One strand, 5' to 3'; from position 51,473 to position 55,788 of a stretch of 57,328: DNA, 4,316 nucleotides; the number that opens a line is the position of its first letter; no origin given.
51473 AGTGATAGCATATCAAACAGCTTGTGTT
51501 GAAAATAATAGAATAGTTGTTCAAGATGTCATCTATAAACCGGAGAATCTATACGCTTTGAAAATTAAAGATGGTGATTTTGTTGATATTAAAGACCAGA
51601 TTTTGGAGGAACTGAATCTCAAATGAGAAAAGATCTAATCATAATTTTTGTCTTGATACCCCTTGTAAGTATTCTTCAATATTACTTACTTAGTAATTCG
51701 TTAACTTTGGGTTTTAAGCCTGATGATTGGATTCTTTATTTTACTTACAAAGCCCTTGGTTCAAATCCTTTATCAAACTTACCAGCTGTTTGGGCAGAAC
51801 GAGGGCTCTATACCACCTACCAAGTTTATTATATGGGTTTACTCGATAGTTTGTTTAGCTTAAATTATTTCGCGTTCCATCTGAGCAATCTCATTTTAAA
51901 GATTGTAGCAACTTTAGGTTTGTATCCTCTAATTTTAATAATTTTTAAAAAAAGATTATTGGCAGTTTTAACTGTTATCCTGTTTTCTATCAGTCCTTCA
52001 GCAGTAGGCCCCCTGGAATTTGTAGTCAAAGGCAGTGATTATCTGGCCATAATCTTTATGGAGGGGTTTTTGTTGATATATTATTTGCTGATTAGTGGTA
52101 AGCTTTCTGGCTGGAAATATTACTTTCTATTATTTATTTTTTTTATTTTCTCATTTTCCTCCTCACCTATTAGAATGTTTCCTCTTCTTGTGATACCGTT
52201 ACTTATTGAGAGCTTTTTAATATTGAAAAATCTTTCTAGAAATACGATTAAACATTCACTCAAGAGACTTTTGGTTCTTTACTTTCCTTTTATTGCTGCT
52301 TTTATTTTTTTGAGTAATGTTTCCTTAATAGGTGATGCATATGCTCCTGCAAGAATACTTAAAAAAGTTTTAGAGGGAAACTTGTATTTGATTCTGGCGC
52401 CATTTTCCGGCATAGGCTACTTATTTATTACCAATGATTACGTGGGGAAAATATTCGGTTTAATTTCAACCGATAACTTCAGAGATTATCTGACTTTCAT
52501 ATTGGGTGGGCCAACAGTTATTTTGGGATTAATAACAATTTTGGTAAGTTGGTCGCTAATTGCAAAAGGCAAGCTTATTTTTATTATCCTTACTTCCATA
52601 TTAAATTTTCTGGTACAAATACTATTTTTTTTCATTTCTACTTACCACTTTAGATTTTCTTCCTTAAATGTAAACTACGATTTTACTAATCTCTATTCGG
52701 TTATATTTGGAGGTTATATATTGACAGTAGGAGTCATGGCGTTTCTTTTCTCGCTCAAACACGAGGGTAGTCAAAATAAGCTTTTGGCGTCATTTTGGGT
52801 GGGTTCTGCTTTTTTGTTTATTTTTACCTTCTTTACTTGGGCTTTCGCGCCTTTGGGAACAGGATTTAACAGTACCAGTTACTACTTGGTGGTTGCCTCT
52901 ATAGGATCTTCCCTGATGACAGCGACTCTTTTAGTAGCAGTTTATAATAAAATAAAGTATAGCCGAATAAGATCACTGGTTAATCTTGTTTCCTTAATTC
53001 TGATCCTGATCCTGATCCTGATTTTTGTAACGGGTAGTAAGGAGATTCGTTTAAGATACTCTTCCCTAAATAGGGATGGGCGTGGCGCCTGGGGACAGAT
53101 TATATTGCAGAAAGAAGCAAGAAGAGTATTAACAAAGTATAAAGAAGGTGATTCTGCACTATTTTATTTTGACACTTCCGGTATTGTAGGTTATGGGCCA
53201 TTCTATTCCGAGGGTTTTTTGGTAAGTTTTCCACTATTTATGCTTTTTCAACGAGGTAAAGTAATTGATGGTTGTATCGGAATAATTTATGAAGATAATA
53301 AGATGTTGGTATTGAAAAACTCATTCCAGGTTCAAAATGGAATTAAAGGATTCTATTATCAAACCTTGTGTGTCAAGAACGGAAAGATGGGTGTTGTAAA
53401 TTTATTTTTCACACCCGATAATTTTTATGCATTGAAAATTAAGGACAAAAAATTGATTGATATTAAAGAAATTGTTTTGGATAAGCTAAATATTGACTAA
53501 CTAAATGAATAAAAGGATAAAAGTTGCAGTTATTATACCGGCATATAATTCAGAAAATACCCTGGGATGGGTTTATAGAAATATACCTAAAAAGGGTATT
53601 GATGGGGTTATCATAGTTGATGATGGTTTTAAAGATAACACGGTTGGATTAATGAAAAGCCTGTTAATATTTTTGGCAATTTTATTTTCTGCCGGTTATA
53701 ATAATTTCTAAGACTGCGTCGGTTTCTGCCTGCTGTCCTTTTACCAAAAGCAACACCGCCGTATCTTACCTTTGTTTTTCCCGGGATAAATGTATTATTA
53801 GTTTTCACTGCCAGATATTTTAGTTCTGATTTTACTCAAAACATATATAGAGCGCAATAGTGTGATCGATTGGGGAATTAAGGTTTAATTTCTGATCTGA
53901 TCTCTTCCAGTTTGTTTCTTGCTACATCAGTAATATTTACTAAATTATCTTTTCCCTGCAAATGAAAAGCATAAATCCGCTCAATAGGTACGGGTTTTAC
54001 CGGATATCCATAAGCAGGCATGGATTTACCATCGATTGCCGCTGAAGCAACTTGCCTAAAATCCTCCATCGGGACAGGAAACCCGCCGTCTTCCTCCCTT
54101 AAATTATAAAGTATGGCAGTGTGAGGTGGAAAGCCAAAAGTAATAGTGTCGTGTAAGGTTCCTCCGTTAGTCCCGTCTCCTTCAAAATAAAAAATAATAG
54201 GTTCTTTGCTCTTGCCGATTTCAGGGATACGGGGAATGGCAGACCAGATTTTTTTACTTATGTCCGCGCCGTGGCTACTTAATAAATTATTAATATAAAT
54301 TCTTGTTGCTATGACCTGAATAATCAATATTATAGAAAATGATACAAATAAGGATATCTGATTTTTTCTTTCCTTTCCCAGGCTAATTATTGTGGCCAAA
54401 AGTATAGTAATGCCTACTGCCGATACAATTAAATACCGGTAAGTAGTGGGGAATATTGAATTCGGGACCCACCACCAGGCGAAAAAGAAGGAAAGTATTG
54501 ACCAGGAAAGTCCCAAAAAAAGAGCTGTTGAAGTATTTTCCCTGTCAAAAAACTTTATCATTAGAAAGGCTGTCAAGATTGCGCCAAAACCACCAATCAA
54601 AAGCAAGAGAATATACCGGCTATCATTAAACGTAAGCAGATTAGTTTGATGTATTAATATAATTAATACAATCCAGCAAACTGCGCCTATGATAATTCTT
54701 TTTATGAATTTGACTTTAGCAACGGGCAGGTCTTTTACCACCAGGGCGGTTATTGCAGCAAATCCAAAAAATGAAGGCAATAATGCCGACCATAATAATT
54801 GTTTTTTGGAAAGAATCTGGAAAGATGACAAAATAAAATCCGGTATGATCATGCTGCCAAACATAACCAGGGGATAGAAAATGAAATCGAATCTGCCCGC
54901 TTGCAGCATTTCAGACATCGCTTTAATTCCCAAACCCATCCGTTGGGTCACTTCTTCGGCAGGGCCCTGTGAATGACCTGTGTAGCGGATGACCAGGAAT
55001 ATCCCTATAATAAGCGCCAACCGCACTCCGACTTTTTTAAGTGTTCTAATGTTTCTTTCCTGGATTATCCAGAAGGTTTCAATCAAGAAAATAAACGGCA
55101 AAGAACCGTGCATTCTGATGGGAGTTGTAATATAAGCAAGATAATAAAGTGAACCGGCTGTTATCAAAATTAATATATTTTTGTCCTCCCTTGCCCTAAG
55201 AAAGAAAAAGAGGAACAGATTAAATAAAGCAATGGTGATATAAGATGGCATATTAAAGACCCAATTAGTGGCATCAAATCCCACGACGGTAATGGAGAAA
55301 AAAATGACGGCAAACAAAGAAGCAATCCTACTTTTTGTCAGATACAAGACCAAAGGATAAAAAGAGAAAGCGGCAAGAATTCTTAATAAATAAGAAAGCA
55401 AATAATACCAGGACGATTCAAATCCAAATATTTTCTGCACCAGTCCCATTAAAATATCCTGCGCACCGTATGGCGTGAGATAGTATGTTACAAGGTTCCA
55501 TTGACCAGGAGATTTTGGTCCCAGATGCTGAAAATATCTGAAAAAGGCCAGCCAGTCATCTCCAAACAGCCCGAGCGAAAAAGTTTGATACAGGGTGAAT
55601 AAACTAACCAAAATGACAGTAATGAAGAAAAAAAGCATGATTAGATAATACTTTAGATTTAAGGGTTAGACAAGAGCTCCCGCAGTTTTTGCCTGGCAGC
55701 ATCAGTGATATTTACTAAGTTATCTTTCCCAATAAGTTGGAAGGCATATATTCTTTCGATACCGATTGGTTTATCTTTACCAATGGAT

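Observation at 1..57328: Wall-to-wall glycosylation island: 22 polytopic GT-C-like genes from about 8 families, with no classical initiation/polymerase/ligase set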

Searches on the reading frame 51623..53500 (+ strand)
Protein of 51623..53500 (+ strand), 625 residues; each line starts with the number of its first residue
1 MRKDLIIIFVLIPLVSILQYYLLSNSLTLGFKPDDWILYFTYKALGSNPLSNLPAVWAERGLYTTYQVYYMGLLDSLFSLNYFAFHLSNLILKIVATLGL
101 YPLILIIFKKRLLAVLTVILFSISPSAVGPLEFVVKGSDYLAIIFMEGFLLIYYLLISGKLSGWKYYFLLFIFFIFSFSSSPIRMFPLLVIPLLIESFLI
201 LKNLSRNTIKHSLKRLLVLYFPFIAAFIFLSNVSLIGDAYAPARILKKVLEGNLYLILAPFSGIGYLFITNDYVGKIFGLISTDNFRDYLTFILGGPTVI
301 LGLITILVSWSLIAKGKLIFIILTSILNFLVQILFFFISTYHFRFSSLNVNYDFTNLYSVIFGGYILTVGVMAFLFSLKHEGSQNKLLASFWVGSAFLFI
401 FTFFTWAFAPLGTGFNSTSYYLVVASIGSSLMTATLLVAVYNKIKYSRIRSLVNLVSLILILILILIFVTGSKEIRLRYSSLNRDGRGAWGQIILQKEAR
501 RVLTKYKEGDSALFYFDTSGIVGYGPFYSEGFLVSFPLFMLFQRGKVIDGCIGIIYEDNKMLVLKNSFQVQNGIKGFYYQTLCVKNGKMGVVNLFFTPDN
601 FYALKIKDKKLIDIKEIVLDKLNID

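Call 9: search_protein_families(library=pfam, max_evalue=0.01, proteins=[window:51623-53500:+])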
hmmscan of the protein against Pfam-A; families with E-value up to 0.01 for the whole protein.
window:51623-53500:+ (625 aa): 0 families

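Call 12: search_protein_families(library=ncbifam, max_evalue=0.01, proteins=[window:51623-53500:+])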
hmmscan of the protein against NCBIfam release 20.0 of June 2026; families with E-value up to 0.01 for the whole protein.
window:51623-53500:+ (625 aa): 0 families

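Call 14: find_homologous_proteins(query=window:51623-53500:+, max_evalue=0.00001)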
Query window:51623-53500:+ (625 aa): 65 proteins with E <= 0.00001 among 8000 candidates.
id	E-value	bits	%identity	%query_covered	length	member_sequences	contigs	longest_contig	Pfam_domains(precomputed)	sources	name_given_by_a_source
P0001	0.0e+0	1329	100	100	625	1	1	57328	-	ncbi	-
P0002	1.5e-289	980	74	100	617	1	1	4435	-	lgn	-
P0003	2.4e-247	841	64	99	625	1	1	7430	-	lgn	-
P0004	4.3e-241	820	64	100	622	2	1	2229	-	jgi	-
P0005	6.1e-237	806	63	99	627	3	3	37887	-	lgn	-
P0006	2.2e-233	795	62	100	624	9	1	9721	-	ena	-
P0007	3.2e-233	794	63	100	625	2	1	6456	-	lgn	-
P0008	4.0e-231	787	62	97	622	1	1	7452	-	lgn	-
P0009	1.2e-229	782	62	97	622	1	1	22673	-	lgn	-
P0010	9.1e-227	773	60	100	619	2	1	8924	-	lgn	-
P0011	2.2e-226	771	60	100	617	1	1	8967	-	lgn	-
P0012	1.7e-222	759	60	98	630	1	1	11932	-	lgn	-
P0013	1.4e-221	756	60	97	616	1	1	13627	-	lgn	-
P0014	1.0e-220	753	59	97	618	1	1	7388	-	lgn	-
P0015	1.8e-220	752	59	100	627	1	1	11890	-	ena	-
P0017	5.0e-219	747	61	97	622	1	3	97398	-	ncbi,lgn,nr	ncbi:hypothetical protein HYT74_01085 [Candidatus Daviesbacteria bacterium]|nr:hypothetical protein 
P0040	4.6e-153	529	45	99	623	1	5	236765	-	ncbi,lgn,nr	ncbi:hypothetical protein HYZ05_02985 [Candidatus Daviesbacteria bacterium]|nr:hypothetical protein 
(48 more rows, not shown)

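Call 19: search_solved_structures(query=A1, max_evalue=10)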
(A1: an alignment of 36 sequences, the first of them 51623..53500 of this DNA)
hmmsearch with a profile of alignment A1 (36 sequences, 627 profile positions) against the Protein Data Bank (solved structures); distinct sequences matched with E-value up to 10: 3.
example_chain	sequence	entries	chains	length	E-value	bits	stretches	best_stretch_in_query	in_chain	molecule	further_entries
2n93_A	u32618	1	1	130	0.25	12.9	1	235-288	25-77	Fatty acid-binding protein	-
3qd8_A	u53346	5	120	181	0.4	12.2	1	487-546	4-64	Probable bacterioferritin BfrB | Ferritin BfrB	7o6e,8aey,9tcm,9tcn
3oj5_A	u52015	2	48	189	0.44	12.1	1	487-546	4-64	Ferritin family protein | Probable bacterioferritin BfrB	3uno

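Call 28: predict_structure(alignment_id=A1)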
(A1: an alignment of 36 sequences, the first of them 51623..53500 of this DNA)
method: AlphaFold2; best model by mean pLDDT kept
length: 625 residues; sequences in the alignment: 36
mean_pLDDT: 89.7   pTM: 0.90
mean pLDDT of the five models: 89.7, 89.3, 89.2, 88.0, 87.9
residues with pLDDT >= 90: 403; 70-90: 192; 50-70: 30; < 50: 0
segments of 3 or more residues with pLDDT < 50: none
pLDDT, mean of each block of 10 residues (from residue 1): 88 97 94 90 88 85 88 94 96 98 96 97 95 95 98 96 94 94 92 95 93 94 81 61 80 88 93 83 90 92 96 93 96 93 62 87 97 90 79 97 90 85 97 96 82 82 91 93 87 89 87 90 69 87 87 89 92 93 87 94 88 93 86
secondary structure, 60 per line:
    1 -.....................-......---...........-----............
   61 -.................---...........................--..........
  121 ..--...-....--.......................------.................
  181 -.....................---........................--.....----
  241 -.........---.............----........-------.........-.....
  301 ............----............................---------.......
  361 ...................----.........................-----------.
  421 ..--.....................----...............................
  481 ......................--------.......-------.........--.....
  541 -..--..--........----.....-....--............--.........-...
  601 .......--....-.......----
elements in order: H2-22 H24-28 H33-43 H49-60 H62-78 H82-108 H111-122 H129-132 H135-157 H164-180 H182-202 H206-229 H232-236 H242-250 H254-266 H271-278 H286-294 H296-312 H317-344 H354-379 H384-408 H425-445 H450-487 H489-502 E511-517 H525-533 H536-540 E550-557 H562-566 E568-571 E574-585 E588-596 E601-607 E610-613 H615-621
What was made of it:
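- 49758..53500 (+): g40 and g41, Pfam-less GT-C family H (49758-51626, 51623-53500). AF2 of g41 gives pLDDT 89.7 and pTM 0.90 (call 28).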

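Call 32: fold_search(model_id=the predicted structure, library=pdb)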
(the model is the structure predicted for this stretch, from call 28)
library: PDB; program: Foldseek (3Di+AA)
matches with E <= 10: 357; with E <= 0.001: 9
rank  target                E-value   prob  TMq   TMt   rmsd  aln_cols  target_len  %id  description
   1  5ogl_A                7.2e-05  1.00  0.42  0.38  18.8       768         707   14  Structure of bacterial oligosaccharyltransferase PglB in complex with an acceptor peptide and an lipid-linked oligosac (released 2017-10-25)
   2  6gxc_A                1.5e-04  1.00  0.42  0.38  19.1       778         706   13  Bacterial oligosaccharyltransferase PglB in complex with an inhibitory peptide and a reactive lipid-linked oligosaccha (released 2018-11-14)
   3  7zlg_A                1.8e-04  1.00  0.37  0.35  17.5       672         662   14  Cryo-EM structure of C-mannosyltransferase CeDPY19, in complex with acceptor peptide and bound to CMT2-Fab and anti-Fa (released 2023-01-11)
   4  7zlh_A                2.1e-04  1.00  0.41  0.40  14.8       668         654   11  Cryo-EM structure of C-mannosyltransferase CeDPY19, in apo state, bound to CMT2-Fab and anti-Fab nanobody (released 2023-01-11)
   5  7zli_A                2.5e-04  1.00  0.40  0.38  12.3       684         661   12  Cryo-EM structure of C-mannosyltransferase CeDPY19, in complex with Dol25-P-Man and bound to CMT2-Fab and anti-Fab nan (released 2023-01-11)
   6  3rce_A                3.6e-04  1.00  0.39  0.36  16.9       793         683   12  Bacterial oligosaccharyltransferase PglB (released 2011-06-15)
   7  8age_A                4.3e-04  1.00  0.42  0.41  13.0       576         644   12  Structure of yeast oligosaccharylransferase complex with acceptor peptide bound (released 2022-12-07)
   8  9n9j_I                6.6e-04  1.00  0.42  0.38  16.8       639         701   10  Structure of a GRP94 folding intermediate engaged with a CCDC134- and FKBP11-bound secretory translocon (released 2025-11-19)
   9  8agb_A                7.2e-04  1.00  0.39  0.38  15.4       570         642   10  Structure of yeast oligosaccharylransferase complex with lipid-linked oligosaccharide bound (released 2022-12-07)
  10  5f15                  1.1e-03  1.00  0.29  0.32  15.9       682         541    9  Crystal Structure of ArnT from Cupriavidus metallidurans bound to Undecaprenyl phosphate (released 2016-02-17)
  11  6c26_A                1.4e-03  1.00  0.29  0.28  16.9       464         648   14  The Cryo-EM structure of a eukaryotic oligosaccharyl transferase complex (released 2018-01-31)
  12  3waj                  2.1e-03  1.00  0.31  0.25  21.2       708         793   12  Crystal structure of the Archaeoglobus fulgidus oligosaccharyltransferase (O29867_ARCFU) complex with Zn and sulfate (released 2013-10-30)
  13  5ezm                  3.5e-03  0.99  0.30  0.33  15.6       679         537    7  Crystal Structure of ArnT from Cupriavidus metallidurans in the apo state (released 2016-02-17)
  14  9i5k_A                4.7e-03  1.00  0.35  0.43  20.2       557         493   10  Structure of the Chaetomium thermophilum Pmt4 homodimer (C2 symmetry) (released 2025-12-24)
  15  5gmy_A                7.4e-03  1.00  0.42  0.32  14.1       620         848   13  Crystal structure of the Archaeoglobus fulgidus oligosaccharyltransferase (O29867_ARCFU) tethered with an acceptor pep (released 2017-02-01)
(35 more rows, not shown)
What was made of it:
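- g41 also ranks PglB first, so the ranking is partly generic to GT-C proteins of this size (call 32).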

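Call 39: find_encoding_contigs(protein=P0017, flank=10000, max_places=1)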
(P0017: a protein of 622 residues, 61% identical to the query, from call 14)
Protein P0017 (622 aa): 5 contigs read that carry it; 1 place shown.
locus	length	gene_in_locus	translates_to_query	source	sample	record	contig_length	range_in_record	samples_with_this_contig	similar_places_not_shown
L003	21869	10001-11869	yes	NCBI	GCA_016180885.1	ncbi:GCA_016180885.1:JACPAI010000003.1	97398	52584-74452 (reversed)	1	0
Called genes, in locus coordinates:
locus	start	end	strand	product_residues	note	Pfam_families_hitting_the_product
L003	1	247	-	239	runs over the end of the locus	PF00535:Glycos_transf_2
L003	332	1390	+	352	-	-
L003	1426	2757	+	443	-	PF03446:NAD_binding_2 (weak), PF03721:UDPG_MGDP_dh_N, PF00984:UDPG_MGDP_dh, PF03720:UDPG_MGDP_dh_C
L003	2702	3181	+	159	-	PF00293:NUDIX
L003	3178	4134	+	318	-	PF00106:adh_short (faint), PF01073:3Beta_HSD, PF01370:Epimerase, PF02719:Polysacc_synt_2, PF04321:RmlD_sub_bind, PF05368:NmrA (weak), PF13460:NAD_binding_10, PF16363:GDP_Man_Dehyd, +1 more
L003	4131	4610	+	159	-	PF18915:DUF5667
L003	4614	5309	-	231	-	-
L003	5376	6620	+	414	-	PF08421:Methyltransf_13, PF13649:Methyltransf_25 (faint), PF13489:Methyltransf_23, PF08241:Methyltransf_11 (weak), PF08242:Methyltransf_12, PF08484:Methyltransf_14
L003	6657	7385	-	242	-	PF01370:Epimerase, PF04321:RmlD_sub_bind, PF01073:3Beta_HSD, PF16363:GDP_Man_Dehyd, PF02719:Polysacc_synt_2 (weak), PF07993:NAD_binding_4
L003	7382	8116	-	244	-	PF00535:Glycos_transf_2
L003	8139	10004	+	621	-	-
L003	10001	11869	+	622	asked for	-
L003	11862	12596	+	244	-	PF00535:Glycos_transf_2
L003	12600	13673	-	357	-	-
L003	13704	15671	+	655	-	-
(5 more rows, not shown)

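Call 40: find_encoding_contigs(protein=P0040, flank=10000, max_places=1)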
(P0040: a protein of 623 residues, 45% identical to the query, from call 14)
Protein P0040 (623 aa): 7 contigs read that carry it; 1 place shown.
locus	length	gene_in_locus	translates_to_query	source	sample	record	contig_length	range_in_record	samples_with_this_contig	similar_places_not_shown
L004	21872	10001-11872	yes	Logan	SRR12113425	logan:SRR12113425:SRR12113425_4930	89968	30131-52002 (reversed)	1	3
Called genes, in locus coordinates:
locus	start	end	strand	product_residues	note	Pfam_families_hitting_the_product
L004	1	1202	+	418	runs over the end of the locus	PF03721:UDPG_MGDP_dh_N, PF00984:UDPG_MGDP_dh (weak), PF03720:UDPG_MGDP_dh_C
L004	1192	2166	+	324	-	PF01073:3Beta_HSD, PF01370:Epimerase, PF02719:Polysacc_synt_2 (weak), PF04321:RmlD_sub_bind, PF05368:NmrA (faint), PF07993:NAD_binding_4 (faint), PF13460:NAD_binding_10, PF16363:GDP_Man_Dehyd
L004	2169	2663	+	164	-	PF18915:DUF5667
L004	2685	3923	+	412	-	PF08421:Methyltransf_13, PF13489:Methyltransf_23, PF08241:Methyltransf_11 (weak), PF08242:Methyltransf_12, PF13649:Methyltransf_25 (weak), PF08484:Methyltransf_14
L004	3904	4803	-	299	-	PF01073:3Beta_HSD (weak), PF01370:Epimerase, PF04321:RmlD_sub_bind, PF16363:GDP_Man_Dehyd, PF02719:Polysacc_synt_2 (weak), PF07993:NAD_binding_4 (weak)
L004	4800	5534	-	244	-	PF00535:Glycos_transf_2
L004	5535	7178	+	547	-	-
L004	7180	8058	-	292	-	PF13649:Methyltransf_25 (faint), PF13489:Methyltransf_23, PF08241:Methyltransf_11 (weak)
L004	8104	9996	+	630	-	-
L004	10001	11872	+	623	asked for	-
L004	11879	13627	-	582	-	-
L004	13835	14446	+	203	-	-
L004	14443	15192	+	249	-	-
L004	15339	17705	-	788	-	-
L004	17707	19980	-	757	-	-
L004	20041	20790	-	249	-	PF05148:Methyltransf_8, PF13489:Methyltransf_23, PF07021:MetW (weak), PF13847:Methyltransf_31, PF08241:Methyltransf_11, PF08242:Methyltransf_12, PF13649:Methyltransf_25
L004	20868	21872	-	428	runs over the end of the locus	PF00070:Pyr_redox (faint), PF00890:FAD_binding_2 (faint), PF01266:DAO, PF01593:Amino_oxidase, PF07992:Pyr_redox_2 (faint), PF13450:NAD_binding_8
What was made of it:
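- Copy number of family H and its neighbouring genes differs between Daviesbacteria genomes (calls 39, 40).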

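Call 48: find_homologous_proteins(query=L004:17707-19980:-, max_evalue=0.00001)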
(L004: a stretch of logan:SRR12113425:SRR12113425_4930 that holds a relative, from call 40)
Query L004:17707-19980:- (757 aa): 25 proteins with E <= 0.00001 among 8000 candidates.
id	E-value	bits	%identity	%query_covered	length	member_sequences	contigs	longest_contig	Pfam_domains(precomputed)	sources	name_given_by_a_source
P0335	0.0e+0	1700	100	100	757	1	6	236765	-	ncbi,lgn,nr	ncbi:hypothetical protein HYZ05_02960 [Candidatus Daviesbacteria bacterium]|nr:hypothetical protein 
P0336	0.0e+0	1060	61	100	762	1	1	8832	-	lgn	-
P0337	0.0e+0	1025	62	100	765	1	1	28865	-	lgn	-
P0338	5.0e-218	744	45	100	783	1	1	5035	-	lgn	-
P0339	3.8e-215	735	46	100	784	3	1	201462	-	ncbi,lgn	-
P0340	1.5e-199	683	44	100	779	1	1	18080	-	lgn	-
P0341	1.2e-194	667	47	93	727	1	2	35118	-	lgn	-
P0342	1.6e-178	614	41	100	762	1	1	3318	-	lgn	-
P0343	1.4e-177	611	42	100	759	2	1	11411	-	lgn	-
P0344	3.4e-172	593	43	100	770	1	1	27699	-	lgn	-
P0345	5.0e-171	589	40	99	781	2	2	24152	-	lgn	-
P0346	5.9e-171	589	41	99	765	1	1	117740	-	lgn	-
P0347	3.7e-168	579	41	97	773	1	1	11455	-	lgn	-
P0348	2.4e-163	563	40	100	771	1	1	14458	-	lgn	-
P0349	3.4e-162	560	40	97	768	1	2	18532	-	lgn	-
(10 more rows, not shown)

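Call 71: search_solved_structures(query=A5, max_evalue=1)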
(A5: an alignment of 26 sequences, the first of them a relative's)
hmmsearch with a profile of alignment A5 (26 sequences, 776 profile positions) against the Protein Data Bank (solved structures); distinct sequences matched with E-value up to 1: 0.

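Call 76: search_protein_families(library=pfam, alignment_id=A5, max_evalue=1)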
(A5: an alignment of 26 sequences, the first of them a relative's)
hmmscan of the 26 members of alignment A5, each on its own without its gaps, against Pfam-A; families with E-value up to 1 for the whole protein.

A. member 1, P0335 (757 aa): 0 families

B. families by the number of members that match (of 26 scanned): 6 families
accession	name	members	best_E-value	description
PF10739.15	DUF2550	2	0.092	Protein of unknown function (DUF2550)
PF06532.16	NrsF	1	0.021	Negative regulator of sigma F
PF22793.1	DUF7013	1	0.032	Domain of unknown function (DUF7013)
PF06979.18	TMEM70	1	0.076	TMEM70/TMEM186/TMEM223 protein family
PF04241.20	DUF423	1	0.16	Protein of unknown function (DUF423)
PF17340.7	DUF5370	1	0.19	Family of unknown function (DUF5370)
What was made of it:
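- Family I (g31/32) has no fold assignment (calls 71, 76).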

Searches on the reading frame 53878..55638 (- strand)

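Call 9: search_protein_families(library=pfam, max_evalue=0.01, proteins=[window:53878-55638:-])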
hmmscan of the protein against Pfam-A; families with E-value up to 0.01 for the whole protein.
window:53878-55638:- (586 aa): 1 family
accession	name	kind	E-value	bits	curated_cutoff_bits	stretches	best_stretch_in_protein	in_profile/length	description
PF12326.13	EOS1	-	0.0055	17.1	23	0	377-452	17-92/163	N-glycosylation protein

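Call 12: search_protein_families(library=ncbifam, max_evalue=0.01, proteins=[window:53878-55638:-])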
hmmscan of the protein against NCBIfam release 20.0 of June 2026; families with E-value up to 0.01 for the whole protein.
window:53878-55638:- (586 aa): 0 families
